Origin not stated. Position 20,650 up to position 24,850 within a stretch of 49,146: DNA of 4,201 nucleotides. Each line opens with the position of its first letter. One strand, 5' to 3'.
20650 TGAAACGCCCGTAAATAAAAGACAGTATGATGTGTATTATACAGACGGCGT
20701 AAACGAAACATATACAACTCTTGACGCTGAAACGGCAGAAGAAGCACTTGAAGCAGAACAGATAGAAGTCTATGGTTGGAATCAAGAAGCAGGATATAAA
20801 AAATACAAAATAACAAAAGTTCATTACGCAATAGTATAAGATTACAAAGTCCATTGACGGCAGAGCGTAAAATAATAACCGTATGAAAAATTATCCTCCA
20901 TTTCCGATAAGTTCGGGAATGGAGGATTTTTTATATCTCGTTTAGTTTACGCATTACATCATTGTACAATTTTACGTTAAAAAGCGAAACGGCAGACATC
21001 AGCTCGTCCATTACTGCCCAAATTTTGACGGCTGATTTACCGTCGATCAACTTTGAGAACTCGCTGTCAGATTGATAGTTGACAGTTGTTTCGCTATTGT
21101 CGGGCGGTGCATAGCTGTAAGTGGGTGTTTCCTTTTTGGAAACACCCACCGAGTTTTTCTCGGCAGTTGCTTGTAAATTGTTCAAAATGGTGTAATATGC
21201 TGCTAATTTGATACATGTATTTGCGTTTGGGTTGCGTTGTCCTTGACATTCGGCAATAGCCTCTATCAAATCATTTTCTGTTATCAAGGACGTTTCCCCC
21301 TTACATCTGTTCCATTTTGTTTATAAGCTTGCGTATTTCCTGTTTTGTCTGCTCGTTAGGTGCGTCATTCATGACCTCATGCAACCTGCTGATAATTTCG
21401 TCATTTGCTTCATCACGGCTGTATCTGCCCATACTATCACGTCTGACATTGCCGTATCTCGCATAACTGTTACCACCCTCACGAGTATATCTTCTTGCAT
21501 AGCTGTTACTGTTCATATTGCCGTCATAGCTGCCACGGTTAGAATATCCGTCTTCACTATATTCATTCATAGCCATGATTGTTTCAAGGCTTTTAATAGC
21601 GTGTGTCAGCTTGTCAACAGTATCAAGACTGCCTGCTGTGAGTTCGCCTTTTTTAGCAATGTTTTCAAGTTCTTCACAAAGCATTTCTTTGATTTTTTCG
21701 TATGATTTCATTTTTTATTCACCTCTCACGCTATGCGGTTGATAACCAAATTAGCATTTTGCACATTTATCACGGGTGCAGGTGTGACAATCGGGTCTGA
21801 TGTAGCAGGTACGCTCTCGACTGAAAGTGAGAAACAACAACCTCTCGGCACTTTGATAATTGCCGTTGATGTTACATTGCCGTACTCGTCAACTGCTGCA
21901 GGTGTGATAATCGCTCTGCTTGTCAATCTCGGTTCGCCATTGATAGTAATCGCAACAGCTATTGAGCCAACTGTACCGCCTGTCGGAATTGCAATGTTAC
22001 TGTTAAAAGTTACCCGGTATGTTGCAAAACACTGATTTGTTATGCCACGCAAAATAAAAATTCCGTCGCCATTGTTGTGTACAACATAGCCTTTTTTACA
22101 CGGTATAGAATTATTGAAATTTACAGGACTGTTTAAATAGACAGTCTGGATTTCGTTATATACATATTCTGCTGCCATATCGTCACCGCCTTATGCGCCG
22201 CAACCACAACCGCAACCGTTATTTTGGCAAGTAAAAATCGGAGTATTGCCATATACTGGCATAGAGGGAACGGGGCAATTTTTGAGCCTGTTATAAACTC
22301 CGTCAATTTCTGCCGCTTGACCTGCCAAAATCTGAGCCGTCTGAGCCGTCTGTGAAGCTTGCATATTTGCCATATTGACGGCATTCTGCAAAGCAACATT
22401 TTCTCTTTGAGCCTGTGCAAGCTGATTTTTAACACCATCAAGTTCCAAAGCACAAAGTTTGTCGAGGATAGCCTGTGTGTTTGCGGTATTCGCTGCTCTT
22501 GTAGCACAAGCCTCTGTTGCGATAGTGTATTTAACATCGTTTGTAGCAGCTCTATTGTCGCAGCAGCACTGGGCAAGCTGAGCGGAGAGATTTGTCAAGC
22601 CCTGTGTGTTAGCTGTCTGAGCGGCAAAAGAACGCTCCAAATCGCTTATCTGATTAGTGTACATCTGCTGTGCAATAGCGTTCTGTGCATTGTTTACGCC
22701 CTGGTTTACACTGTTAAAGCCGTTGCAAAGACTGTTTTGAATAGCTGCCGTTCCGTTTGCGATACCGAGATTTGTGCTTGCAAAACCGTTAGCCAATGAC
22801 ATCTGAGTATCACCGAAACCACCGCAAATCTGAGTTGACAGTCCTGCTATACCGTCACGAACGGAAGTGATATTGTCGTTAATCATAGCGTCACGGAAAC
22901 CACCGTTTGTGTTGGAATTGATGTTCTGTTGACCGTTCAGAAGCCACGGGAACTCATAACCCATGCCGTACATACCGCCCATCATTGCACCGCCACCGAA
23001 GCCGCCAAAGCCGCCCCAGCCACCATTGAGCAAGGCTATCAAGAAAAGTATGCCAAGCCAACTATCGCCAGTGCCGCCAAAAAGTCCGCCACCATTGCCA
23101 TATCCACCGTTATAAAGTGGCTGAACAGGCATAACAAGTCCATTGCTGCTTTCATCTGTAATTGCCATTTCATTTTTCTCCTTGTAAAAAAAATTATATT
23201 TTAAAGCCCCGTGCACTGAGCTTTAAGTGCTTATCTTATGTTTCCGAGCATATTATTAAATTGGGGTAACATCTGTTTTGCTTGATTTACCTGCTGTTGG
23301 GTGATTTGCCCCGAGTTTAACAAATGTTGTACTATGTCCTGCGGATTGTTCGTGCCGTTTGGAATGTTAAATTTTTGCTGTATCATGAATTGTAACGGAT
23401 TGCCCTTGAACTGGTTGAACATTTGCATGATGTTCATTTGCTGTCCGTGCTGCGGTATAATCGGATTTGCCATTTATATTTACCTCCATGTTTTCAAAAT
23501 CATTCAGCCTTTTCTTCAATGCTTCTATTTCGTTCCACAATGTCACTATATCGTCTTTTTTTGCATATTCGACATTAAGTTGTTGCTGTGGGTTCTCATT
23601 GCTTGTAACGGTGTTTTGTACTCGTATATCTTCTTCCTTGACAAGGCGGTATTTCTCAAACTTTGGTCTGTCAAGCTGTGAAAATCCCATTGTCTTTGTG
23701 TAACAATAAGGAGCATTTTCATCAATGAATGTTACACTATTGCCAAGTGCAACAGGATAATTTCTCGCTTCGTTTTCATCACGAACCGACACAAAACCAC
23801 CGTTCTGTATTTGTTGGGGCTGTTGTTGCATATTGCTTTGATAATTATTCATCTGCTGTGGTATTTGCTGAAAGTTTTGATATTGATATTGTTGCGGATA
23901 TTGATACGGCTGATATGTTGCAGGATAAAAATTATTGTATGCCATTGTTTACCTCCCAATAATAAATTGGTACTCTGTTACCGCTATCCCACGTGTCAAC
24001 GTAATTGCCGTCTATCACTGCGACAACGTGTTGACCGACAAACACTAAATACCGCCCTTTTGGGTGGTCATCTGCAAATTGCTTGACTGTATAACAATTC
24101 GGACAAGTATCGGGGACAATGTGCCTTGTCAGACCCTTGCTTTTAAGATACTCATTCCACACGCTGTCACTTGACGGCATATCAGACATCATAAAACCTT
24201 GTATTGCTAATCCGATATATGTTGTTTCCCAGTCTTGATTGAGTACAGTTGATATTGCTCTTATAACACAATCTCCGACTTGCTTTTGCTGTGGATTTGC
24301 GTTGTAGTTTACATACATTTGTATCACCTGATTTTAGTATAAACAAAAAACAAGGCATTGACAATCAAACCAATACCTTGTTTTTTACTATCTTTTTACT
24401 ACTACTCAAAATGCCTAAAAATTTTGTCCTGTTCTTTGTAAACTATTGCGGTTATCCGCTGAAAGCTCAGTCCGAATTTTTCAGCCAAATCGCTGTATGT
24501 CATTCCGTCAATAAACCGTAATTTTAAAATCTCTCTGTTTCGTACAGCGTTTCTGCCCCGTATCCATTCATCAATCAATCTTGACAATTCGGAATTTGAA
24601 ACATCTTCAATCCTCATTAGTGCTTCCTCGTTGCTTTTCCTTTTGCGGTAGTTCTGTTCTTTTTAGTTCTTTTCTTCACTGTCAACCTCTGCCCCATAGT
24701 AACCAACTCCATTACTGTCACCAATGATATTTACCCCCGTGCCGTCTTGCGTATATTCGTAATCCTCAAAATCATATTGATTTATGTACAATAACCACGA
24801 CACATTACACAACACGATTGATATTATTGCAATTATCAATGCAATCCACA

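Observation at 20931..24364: Self-contained post-lysis operon of low-complexity, Cys-rich and C1q/BclA-like proteins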

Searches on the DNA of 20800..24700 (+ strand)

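Call 5: search_dna_similar(query=window:20800-24700:+, collection=phages, mode=near, max_rows=20)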
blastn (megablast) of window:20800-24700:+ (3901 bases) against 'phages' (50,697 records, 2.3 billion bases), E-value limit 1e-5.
No match.

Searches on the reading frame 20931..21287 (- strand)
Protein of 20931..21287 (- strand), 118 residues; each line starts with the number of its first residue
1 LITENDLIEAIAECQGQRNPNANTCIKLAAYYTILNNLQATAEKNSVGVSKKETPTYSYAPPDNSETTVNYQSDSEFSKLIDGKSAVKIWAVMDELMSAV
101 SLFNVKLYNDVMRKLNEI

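Call 3: search_protein_families(library=pfam, max_evalue=0.1, proteins=[window:20931-21287:-])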
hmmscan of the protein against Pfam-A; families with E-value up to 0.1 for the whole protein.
window:20931-21287:- (118 aa): 0 families

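Call 4: search_protein_families(library=phrogs, max_evalue=0.1, proteins=[window:20931-21287:-])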
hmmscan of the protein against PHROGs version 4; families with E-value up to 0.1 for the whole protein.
window:20931-21287:- (118 aa): 2 families
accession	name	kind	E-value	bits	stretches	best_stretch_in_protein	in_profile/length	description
phrog_17454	-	unknown function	0.013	16.8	1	88-118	45-75/78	-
phrog_29739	-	unknown function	0.082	14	0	31-47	19-35/43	-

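Call 12: search_protein_families(library=ncbifam, max_evalue=0.1, proteins=[window:20931-21287:-])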
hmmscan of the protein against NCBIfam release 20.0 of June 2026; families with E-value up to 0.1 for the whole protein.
window:20931-21287:- (118 aa): 0 families

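Call 13: search_protein_families(library=padloc, max_evalue=0.1, proteins=[window:20931-21287:-])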
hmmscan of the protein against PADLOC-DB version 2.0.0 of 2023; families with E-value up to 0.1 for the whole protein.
window:20931-21287:- (118 aa): 0 families

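Call 65: search_solved_structures(query=A5, max_evalue=10, show_alignments=1)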
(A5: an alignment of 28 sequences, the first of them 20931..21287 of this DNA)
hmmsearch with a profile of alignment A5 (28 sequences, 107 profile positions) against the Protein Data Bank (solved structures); distinct sequences matched with E-value up to 10: 4.
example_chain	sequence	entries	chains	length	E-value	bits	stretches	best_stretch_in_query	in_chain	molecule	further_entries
1e96_B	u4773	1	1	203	0.0062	19.9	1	3-53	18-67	NEUTROPHIL CYTOSOL FACTOR 2 (NCF-2) TPR DOMAIN, RESIDUES 1-203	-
1wm5_A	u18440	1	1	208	0.0066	19.8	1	3-54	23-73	Neutrophil cytosol factor 2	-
1hh8_A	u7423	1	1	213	0.0071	19.7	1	3-54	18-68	NEUTROPHIL CYTOSOL FACTOR 2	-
8wej_D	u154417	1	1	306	0.018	18.4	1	3-52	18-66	Neutrophil cytosolic factor 2 (65kDa, chronic granulomatous disease, autosomal 2), isoform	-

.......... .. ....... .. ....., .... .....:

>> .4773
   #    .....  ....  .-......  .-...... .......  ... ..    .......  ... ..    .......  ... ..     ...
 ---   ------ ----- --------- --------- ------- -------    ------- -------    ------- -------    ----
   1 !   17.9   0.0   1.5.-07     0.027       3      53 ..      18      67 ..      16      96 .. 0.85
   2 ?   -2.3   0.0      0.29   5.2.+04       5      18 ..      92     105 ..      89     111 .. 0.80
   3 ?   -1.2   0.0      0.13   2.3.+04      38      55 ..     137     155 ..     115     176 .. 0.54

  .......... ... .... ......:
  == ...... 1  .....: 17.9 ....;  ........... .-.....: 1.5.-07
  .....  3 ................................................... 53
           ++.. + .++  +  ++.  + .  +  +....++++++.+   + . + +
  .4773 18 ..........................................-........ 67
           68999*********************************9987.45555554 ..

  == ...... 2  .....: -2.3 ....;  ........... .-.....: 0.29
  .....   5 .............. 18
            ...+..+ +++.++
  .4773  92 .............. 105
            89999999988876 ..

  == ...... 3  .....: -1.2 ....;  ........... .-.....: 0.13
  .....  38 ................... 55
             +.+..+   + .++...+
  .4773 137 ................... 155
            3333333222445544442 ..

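Call 67: search_dna_similar(query=window:20931-21287:-, collection=phages, mode=protein, max_rows=40, max_evalue=0.01)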
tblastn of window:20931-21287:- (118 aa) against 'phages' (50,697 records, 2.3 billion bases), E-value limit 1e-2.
Records with a match: 4; places in all: 4; records where one place covers at least 80% of the query: 3.
Best place of each record, by identity: <60% 4.
By first word of the organism name: Bacteriophage 2; Butyrivibrio 1; Dulem 1.
By host as written in the record: - 2; Butyrivibrio fibrisolvens DSM 3071 1; Propithecus coquereli 1.
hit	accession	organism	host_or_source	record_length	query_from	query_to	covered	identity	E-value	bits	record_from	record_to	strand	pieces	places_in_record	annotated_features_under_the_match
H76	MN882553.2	Butyrivibrio virus Ceridwen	Butyrivibrio fibrisolvens DSM 3071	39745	1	115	97%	46.1%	2e-22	96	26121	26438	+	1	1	hypothetical protein (x2)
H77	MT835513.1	Bacteriophage sp.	human fecal samples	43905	1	115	97%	33.3%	2e-7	53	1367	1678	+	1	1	record has no annotation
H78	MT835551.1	Bacteriophage sp.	human fecal samples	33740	27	118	78%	38.0%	4e-9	58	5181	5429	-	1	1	record has no annotation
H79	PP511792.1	Dulem virus 33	Propithecus coquereli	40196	21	118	83%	30.6%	1e-8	56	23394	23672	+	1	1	hypothetical protein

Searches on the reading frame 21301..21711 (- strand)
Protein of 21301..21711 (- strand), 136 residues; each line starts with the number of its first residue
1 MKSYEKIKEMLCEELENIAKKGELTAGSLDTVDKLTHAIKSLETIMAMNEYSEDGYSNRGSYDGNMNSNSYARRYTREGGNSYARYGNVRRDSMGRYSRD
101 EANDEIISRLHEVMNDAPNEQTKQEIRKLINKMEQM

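Call 3: search_protein_families(library=pfam, max_evalue=0.1, proteins=[window:21301-21711:-])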
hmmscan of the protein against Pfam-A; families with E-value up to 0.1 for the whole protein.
window:21301-21711:- (136 aa): 3 families
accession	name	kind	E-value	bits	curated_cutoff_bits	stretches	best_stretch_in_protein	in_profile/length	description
PF20449.3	DUF6706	-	0.009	16.8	23.8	1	16-61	30-74/108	Family of unknown function (DUF6706)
PF18375.7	CDH1_2_SANT_HL1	-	0.0097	17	34.4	0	1-58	12-67/91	CDH1/2 SANT-Helical linker 1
PF05748.17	Rubella_E1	-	0.074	12.4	27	1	11-75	65-128/500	Rubella membrane glycoprotein E1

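Call 4: search_protein_families(library=phrogs, max_evalue=0.1, proteins=[window:21301-21711:-])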
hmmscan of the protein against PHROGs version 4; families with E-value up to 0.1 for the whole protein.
window:21301-21711:- (136 aa): 1 family
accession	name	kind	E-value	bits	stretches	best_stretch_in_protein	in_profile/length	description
phrog_28802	-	unknown function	8.2e-06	27.1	1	6-90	4-96/190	-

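Call 12: search_protein_families(library=ncbifam, max_evalue=0.1, proteins=[window:21301-21711:-])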
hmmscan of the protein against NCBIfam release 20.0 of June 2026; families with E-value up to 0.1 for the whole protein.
window:21301-21711:- (136 aa): 2 families
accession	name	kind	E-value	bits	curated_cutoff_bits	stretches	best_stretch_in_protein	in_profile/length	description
TIGR02076.1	pyrH_arch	equivalog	0.029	14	158.05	1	4-44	154-194/222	UMP kinase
NF045727.1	GSU3529_fam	subfamily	0.04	14.1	44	0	9-58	20-63/78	GSU3529 family protein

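Call 13: search_protein_families(library=padloc, max_evalue=0.1, proteins=[window:21301-21711:-])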
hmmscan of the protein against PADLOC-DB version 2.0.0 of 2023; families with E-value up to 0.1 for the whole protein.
window:21301-21711:- (136 aa): 0 families

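Call 50: search_dna_similar(query=window:21301-21711:-, collection=phages, mode=protein, max_rows=40, max_evalue=0.01)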
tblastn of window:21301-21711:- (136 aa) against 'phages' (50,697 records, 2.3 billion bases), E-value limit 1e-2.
Records with a match: 5; places in all: 5; records where one place covers at least 80% of the query: 5.
Best place of each record, by identity: <60% 5.
By first word of the organism name: Bacteriophage 3; Dulem 1; Butyrivibrio 1.
By host as written in the record: - 3; Propithecus coquereli 1; Butyrivibrio fibrisolvens DSM 3071 1.
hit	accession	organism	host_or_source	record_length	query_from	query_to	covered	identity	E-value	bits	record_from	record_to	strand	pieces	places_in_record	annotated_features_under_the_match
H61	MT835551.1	Bacteriophage sp.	human fecal samples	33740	2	135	99%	35.1%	4e-13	71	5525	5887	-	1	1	record has no annotation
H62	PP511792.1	Dulem virus 33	Propithecus coquereli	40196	1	134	99%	34.8%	3e-14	74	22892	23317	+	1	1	hypothetical protein (x2)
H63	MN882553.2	Butyrivibrio virus Ceridwen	Butyrivibrio fibrisolvens DSM 3071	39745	13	135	90%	36.5%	3e-11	65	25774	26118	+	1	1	hypothetical protein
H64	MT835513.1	Bacteriophage sp.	human fecal samples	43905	2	134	98%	32.9%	6e-13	70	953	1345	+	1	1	record has no annotation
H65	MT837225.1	Bacteriophage sp.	human fecal samples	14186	1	124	91%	33.9%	7e-10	61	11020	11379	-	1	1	record has no annotation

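Call 64: search_solved_structures(query=A4, max_evalue=10, show_alignments=1)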
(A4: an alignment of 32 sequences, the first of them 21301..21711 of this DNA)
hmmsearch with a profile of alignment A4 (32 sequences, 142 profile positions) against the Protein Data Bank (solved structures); distinct sequences matched with E-value up to 10: 2.
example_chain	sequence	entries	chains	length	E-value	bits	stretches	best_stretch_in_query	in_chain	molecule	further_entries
8gjg_A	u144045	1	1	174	4.7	11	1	108-141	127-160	gluc_A04_0005 Binder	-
5oh5_A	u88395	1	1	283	6.6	10.5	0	107-139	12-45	RidL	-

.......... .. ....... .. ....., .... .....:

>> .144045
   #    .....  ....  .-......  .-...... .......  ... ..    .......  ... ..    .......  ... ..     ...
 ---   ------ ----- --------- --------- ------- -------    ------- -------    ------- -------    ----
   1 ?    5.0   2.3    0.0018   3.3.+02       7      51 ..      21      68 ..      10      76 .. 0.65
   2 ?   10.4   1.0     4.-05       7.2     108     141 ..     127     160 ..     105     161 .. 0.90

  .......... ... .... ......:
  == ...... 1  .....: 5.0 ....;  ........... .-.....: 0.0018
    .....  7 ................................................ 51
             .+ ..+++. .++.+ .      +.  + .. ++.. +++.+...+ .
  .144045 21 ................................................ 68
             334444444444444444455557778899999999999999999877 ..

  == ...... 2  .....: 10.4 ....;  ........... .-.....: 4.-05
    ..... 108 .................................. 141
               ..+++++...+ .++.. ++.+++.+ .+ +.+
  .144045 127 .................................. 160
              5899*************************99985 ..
